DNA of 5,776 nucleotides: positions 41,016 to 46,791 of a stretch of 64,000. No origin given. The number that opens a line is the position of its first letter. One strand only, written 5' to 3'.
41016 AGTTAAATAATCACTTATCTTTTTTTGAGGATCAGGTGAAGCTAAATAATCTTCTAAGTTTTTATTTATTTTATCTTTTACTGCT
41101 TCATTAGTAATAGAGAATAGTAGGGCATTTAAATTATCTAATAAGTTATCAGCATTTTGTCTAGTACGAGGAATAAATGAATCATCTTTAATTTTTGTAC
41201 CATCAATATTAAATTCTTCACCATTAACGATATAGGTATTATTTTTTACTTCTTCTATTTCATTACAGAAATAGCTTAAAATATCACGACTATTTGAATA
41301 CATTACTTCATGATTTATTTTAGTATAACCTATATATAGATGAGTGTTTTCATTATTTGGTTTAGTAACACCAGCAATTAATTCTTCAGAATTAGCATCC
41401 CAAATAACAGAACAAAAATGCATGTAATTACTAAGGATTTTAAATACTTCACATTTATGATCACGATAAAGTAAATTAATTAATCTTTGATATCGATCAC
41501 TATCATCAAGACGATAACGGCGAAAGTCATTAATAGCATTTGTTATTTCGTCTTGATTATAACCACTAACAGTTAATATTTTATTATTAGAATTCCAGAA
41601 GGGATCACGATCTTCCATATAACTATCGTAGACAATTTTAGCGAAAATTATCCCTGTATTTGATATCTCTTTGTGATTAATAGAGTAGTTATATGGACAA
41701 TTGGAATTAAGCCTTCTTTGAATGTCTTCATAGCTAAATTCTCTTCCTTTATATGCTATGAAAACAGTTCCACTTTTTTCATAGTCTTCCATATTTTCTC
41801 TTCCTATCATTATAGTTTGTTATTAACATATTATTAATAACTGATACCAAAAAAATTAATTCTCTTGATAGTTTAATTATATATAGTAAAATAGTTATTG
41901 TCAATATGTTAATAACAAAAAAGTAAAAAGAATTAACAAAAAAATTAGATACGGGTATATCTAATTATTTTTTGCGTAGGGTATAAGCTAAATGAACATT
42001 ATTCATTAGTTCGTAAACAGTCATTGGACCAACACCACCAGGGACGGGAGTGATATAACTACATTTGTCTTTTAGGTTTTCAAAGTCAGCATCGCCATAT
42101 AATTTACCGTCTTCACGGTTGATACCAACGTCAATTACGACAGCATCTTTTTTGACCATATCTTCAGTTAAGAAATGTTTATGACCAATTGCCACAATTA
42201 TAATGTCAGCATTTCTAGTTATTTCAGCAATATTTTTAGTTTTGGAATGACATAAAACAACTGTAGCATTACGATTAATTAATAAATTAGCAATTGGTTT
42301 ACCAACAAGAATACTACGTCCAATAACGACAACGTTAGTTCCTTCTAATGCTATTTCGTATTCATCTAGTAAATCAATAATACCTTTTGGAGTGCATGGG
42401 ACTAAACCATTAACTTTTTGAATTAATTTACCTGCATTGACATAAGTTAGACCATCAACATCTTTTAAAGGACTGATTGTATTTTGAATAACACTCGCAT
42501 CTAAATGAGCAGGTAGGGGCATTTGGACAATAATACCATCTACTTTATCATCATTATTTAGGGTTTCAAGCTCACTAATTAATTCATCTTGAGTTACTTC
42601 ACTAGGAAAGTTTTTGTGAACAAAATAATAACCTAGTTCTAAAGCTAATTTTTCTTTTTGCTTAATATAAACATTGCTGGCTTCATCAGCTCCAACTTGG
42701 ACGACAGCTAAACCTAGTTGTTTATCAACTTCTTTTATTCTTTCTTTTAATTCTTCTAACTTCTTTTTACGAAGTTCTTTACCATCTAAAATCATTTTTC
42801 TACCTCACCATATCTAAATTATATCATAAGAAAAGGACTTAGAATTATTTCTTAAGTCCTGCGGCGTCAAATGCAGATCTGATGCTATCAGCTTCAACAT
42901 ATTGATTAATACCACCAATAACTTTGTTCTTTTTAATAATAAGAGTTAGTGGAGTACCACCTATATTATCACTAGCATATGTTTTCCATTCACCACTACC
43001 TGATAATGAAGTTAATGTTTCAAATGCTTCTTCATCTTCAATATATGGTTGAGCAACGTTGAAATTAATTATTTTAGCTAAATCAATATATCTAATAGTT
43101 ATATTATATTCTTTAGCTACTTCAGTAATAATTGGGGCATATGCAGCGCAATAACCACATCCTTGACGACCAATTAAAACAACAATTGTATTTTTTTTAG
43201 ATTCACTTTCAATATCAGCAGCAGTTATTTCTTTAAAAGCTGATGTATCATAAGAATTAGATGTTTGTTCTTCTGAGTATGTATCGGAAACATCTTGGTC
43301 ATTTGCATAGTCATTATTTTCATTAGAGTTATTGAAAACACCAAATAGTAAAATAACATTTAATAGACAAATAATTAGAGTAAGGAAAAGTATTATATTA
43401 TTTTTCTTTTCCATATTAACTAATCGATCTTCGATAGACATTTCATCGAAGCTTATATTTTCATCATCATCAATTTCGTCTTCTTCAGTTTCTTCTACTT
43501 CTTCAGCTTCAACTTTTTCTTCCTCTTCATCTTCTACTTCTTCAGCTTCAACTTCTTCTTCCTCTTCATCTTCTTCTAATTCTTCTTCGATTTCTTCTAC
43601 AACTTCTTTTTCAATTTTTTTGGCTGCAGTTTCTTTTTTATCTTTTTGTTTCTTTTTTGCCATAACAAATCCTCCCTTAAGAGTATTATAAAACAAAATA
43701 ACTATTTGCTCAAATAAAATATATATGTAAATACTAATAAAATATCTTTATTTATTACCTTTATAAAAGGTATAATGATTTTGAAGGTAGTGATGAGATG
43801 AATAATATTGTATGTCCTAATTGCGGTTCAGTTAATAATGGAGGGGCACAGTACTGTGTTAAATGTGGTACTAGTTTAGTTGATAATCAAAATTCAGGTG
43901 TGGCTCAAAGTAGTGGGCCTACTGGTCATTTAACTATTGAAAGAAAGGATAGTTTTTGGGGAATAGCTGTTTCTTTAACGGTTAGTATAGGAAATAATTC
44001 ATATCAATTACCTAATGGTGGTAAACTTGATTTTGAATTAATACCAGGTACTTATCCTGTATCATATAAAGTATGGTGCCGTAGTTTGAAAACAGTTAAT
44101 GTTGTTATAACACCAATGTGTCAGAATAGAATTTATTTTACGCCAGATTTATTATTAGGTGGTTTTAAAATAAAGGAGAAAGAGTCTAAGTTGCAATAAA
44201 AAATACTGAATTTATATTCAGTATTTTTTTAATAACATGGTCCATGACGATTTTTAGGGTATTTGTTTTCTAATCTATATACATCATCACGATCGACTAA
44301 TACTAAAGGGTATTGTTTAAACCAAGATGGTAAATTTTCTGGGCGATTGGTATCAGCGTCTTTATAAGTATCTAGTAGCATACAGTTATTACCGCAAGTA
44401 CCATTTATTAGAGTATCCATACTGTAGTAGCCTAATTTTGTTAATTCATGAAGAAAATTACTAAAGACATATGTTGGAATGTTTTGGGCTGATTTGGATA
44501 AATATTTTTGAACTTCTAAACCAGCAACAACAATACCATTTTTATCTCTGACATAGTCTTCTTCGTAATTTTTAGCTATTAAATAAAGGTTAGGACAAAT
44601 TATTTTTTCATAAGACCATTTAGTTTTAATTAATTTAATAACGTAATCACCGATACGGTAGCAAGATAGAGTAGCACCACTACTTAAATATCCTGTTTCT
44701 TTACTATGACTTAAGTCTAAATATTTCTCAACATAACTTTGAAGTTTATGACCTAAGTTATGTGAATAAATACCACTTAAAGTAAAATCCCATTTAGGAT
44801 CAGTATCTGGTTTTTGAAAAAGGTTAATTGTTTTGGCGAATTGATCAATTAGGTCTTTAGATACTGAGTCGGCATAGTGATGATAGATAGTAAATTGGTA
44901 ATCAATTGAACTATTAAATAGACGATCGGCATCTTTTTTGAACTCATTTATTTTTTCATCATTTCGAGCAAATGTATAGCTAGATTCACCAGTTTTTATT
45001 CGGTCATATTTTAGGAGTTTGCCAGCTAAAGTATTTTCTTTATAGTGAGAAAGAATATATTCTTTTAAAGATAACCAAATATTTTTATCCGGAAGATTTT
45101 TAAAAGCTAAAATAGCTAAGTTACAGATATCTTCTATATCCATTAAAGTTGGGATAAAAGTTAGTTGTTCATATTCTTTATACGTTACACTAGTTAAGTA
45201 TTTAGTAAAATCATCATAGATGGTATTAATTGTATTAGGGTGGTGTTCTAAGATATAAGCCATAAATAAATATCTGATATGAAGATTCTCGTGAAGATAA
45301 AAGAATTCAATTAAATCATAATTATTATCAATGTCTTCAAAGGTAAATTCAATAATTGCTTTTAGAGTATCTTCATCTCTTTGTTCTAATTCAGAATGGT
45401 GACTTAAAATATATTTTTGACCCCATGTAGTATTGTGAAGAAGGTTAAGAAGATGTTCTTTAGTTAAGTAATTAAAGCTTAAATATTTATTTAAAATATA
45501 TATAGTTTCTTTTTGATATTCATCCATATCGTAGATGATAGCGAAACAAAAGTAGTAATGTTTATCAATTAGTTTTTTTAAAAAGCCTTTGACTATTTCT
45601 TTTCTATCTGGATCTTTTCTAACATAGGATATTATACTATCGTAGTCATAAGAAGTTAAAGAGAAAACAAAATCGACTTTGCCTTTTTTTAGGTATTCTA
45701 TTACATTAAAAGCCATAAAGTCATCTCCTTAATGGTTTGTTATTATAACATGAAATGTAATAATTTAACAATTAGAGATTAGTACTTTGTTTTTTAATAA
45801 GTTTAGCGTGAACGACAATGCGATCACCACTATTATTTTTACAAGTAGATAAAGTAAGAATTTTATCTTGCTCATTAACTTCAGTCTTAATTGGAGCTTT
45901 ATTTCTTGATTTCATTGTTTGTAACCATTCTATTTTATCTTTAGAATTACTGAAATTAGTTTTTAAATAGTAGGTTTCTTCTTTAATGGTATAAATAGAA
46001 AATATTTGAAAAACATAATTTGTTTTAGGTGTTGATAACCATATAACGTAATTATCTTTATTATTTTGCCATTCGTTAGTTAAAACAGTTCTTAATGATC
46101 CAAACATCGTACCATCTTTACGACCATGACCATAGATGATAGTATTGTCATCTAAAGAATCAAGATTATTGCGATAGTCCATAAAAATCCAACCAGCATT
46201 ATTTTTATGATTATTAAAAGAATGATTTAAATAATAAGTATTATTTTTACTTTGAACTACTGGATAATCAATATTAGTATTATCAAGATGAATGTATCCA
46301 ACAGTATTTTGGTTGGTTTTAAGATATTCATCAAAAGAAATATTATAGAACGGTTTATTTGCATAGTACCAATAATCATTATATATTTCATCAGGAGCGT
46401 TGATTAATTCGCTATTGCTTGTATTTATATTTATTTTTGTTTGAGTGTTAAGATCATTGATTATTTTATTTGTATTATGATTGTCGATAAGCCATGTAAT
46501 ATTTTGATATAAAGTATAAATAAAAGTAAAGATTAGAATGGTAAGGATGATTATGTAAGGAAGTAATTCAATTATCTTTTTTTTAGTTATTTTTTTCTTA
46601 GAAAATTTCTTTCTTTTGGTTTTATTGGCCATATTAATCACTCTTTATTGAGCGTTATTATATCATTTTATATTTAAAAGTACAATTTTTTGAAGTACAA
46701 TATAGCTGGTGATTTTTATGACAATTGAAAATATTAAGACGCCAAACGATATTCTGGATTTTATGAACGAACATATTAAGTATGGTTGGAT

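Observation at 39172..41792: Self-contained two-gene module: AAA_5 ATPase with an AsnB-like (Ntn amidotransferase-like) N-domain plus a small partner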

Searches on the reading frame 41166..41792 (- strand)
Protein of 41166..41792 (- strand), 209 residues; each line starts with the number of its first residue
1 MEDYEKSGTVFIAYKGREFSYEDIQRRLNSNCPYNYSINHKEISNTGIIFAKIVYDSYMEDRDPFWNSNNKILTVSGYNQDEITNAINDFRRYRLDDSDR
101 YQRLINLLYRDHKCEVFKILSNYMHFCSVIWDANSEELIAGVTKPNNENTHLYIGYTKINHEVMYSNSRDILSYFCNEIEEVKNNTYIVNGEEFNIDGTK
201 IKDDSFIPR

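Call 22: search_solved_structures(query=A2, max_evalue=10, show_alignments=3)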
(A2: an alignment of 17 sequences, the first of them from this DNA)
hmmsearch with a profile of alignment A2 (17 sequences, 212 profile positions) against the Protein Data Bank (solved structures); distinct sequences matched with E-value up to 10: 0.

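Call 23: search_protein_families(library=pfam, alignment_id=A2, max_evalue=10)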
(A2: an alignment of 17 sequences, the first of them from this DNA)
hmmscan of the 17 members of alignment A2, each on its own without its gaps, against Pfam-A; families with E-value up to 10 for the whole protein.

A. member 1, seq(209 aa): 1 family
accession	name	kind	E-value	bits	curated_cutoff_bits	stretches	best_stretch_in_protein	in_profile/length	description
PF06461.17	CHDII_SANT-like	-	0.19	12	28.8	1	64-144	22-101/138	CHD subfamily II, SANT-like domain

B. families by the number of members that match (of 17 scanned): 22 families
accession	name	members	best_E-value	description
PF13537.11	GATase_7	3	9.7e-07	Glutamine amidotransferase domain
PF12481.13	DUF3700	3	0.00051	Aluminium induced protein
PF13522.11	GATase_6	1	6.4e-05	Glutamine amidotransferase domain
PF21807.2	PfEMP1_CIDRalpha1_dom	1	0.013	PfEMP1 protein, CIDRalpha1 domain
PF23989.1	PilB3_C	1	0.022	PilB3-like, C-terminal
PF03133.20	TTL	1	0.025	Tubulin-tyrosine ligase family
PF12236.14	Head-tail_con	1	0.032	Bacteriophage head to tail connecting protein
PF19216.5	CoV_NSP15_M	1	0.042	Coronavirus replicase NSP15, middle domain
PF21273.3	SNX17-27-31_F1_FERM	1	0.063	Sortin nexin 17/27/31, FERM domain, F1 lobe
PF05786.19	Cnd2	1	0.066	Condensin complex subunit 2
PF19080.5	DUF5772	1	0.096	Family of unknown function (DUF5772)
PF18153.7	Cap15_CD_rec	1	0.12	Cap15, cyclic dinucleotide receptor domain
PF18536.7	DUF5623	1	0.12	Domain of unknown function (DUF5623)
PF24807.1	WD40_CDC20-Fz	1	0.13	CDC20/Fizzy WD40 domain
PF24844.1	PolC_DP2_central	1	0.15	DNA polymerase II large subunit DP2, central domain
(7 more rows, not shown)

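Call 32: search_protein_representatives(alignment_id=A2)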
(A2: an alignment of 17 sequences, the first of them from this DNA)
Query: 17 sequences, 212 profile positions. Proteins with E-value up to 0.001 (for the whole library): 100; up to 1e-10: 54; up to 1e-30: 23. The best 100 are listed.
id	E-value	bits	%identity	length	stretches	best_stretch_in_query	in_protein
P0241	6.4e-92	323.3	-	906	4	18-195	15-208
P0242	6.3e-79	280.9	-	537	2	5-208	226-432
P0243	2.9e-74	265.6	-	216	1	1-212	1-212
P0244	6.4e-72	258.0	-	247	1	4-212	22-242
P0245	7.8e-67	241.3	-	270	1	2-206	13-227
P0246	6.8e-56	205.6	-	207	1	6-205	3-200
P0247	8.8e-54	198.7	-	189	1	63-212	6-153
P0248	7.0e-49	182.7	-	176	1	3-176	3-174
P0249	2.5e-47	177.6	-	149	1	1-136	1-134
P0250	1.3e-46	175.3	-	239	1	1-136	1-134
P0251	4.1e-45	170.4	-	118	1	1-118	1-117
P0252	1.9e-43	164.9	-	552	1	3-208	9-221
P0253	2.3e-43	164.7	-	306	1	6-210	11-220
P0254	1.9e-41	158.4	-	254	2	101-199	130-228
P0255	3.9e-40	154.1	-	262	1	6-199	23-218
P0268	5.9e-28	114.3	-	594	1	10-210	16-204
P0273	1.9e-22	96.3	-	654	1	10-191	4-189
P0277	3.1e-19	85.8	-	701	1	3-200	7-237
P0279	1.0e-18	84.1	-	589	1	10-206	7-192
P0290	1.6e-14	70.4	-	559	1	5-197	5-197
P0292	5.4e-14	68.7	-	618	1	10-205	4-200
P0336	5.6e-04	36.0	-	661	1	7-195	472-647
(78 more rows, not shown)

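Call 35: search_protein_families(library=pfam, proteins=[P0241, P0242, P0252, P0268, P0273, P0277, P0279, P0290, P0292, P0336], max_evalue=0.001)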
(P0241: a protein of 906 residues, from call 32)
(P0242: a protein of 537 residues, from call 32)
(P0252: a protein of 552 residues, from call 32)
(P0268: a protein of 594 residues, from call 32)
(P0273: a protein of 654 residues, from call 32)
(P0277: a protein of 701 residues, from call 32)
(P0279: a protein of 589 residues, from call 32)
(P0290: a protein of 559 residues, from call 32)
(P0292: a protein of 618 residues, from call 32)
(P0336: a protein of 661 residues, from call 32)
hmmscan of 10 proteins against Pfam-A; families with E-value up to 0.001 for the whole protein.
P0241 (906 aa): 1 family
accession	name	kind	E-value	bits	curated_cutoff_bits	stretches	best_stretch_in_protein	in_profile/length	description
PF12481.13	DUF3700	-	4.1e-05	23.6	27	0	375-420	137-181/228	Aluminium induced protein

P0242 (537 aa): 0 families

P0252 (552 aa): 0 families

P0268 (594 aa): 3 families
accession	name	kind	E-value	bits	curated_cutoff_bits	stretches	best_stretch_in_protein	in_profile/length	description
PF07728.20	AAA_5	-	6.6e-15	55.8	22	1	360-491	2-139/139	AAA domain (dynein-related subfamily)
PF00004.35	AAA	-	4.9e-06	27.5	21.2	1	360-468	1-110/131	ATPase family associated with various cellular activities (AAA)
PF00493.29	MCM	-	0.00029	20.5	23.3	1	316-500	18-207/224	MCM P-loop domain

P0273 (654 aa): 2 families
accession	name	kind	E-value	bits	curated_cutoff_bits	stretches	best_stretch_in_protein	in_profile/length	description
PF07728.20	AAA_5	-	8.6e-12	45.7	22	1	419-551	1-139/139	AAA domain (dynein-related subfamily)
PF00004.35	AAA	-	0.00022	22.1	21.2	1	420-491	1-70/131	ATPase family associated with various cellular activities (AAA)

P0277 (701 aa): 2 families
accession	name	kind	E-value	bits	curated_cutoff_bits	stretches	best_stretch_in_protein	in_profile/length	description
PF07728.20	AAA_5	-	3.7e-12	46.9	22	1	460-597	1-139/139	AAA domain (dynein-related subfamily)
PF00158.32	Sigma54_activat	-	0.00011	22.4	20.2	1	442-573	6-142/168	Sigma-54 interaction domain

P0279 (589 aa): 0 families

P0290 (559 aa): 3 families
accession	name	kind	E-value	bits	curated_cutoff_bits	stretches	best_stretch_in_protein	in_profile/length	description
PF00004.35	AAA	-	2.4e-12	47.9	21.2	1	292-423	1-123/131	ATPase family associated with various cellular activities (AAA)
PF05621.17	TniB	-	3.7e-05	23.7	22.4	0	339-428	98-184/189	Bacterial TniB protein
PF07728.20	AAA_5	-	5.5e-05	23.6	22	1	291-373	1-78/139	AAA domain (dynein-related subfamily)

P0292 (618 aa): 3 families
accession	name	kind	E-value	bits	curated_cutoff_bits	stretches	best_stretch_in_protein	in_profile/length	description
PF07728.20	AAA_5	-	2e-15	57.4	22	1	383-515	1-139/139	AAA domain (dynein-related subfamily)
PF00004.35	AAA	-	0.00098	20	21.2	0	384-492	1-110/131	ATPase family associated with various cellular activities (AAA)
PF12481.13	DUF3700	-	0.00099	19.1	27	0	123-199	132-210/228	Aluminium induced protein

P0336 (661 aa): 0 families

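Call 68: search_dna_similar(query=window:41166-41792:-, collection=phages, mode=protein, max_evalue=0.001, max_rows=15)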
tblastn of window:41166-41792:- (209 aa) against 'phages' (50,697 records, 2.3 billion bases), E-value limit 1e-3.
No match.

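Call 69: find_related_loci(query=A2, collection=viral_contigs, flank=10000)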
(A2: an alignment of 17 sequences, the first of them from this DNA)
Query A2 (209 aa) in viral_contigs; peptide patterns used: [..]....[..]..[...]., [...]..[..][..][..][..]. (x = any residue, [..] = any of these).
40 stretches matched a pattern, but none encodes a relative of the query by tblastn (E <= 1e-3).

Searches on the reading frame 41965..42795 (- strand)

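Call 62: search_protein_families(library=pfam, proteins=[window:41965-42795:-], max_evalue=0.0001)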
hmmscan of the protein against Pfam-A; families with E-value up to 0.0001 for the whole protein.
window:41965-42795:- (276 aa): 2 families
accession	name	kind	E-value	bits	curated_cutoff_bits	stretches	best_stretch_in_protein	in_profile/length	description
PF02882.25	THF_DHG_CYH_C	-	2.7e-66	222.3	27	1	119-271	3-156/160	Tetrahydrofolate dehydrogenase/cyclohydrolase, NAD(P)-binding domain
PF00763.28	THF_DHG_CYH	-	1.4e-34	119.3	32.8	1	3-114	1-115/115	Tetrahydrofolate dehydrogenase/cyclohydrolase, catalytic domain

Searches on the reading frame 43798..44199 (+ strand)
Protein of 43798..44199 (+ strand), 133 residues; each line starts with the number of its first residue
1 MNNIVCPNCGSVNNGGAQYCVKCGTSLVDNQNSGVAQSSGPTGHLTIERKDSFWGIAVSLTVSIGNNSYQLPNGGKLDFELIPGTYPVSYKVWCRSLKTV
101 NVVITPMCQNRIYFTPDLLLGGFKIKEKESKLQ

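Call 62: search_protein_families(library=pfam, proteins=[window:43798-44199:+], max_evalue=0.0001)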
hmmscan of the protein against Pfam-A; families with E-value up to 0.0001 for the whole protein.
window:43798-44199:+ (133 aa): 3 families
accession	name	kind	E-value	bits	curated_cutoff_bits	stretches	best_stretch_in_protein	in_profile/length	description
PF13240.11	Zn_Ribbon_1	-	1.3e-06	28.5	25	1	6-27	2-23/23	zinc-ribbon domain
PF24463.1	DUF7577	-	4.1e-06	26.7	28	1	4-27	3-26/27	Domain of unknown function (DUF7577)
PF12773.13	DZR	-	5.2e-05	23.8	27.3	0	6-28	1-23/45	Double zinc ribbon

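Call 94: search_protein_families(library=padloc, proteins=[window:43798-44199:+], max_evalue=0.001)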
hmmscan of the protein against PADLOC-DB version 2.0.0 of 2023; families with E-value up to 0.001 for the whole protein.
window:43798-44199:+ (133 aa): 0 families

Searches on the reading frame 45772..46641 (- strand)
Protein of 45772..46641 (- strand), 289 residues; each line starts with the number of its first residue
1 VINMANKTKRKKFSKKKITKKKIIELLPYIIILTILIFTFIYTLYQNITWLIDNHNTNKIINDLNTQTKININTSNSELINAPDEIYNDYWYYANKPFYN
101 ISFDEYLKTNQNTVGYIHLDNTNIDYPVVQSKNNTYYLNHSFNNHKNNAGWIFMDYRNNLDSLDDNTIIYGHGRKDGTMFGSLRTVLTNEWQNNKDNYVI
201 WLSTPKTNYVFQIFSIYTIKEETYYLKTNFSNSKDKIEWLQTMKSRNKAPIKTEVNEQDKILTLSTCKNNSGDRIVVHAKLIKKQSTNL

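Call 62: search_protein_families(library=pfam, proteins=[window:45772-46641:-], max_evalue=0.0001)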
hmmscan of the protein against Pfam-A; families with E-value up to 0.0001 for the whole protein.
window:45772-46641:- (289 aa): 1 family
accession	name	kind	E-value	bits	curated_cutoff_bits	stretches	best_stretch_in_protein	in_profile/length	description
PF04203.18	Sortase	-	5e-16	59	26.6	1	117-281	1-124/125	Sortase domain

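Call 94: search_protein_families(library=padloc, proteins=[window:45772-46641:-], max_evalue=0.001)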
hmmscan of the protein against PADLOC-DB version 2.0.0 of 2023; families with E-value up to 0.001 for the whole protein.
window:45772-46641:- (289 aa): 0 families
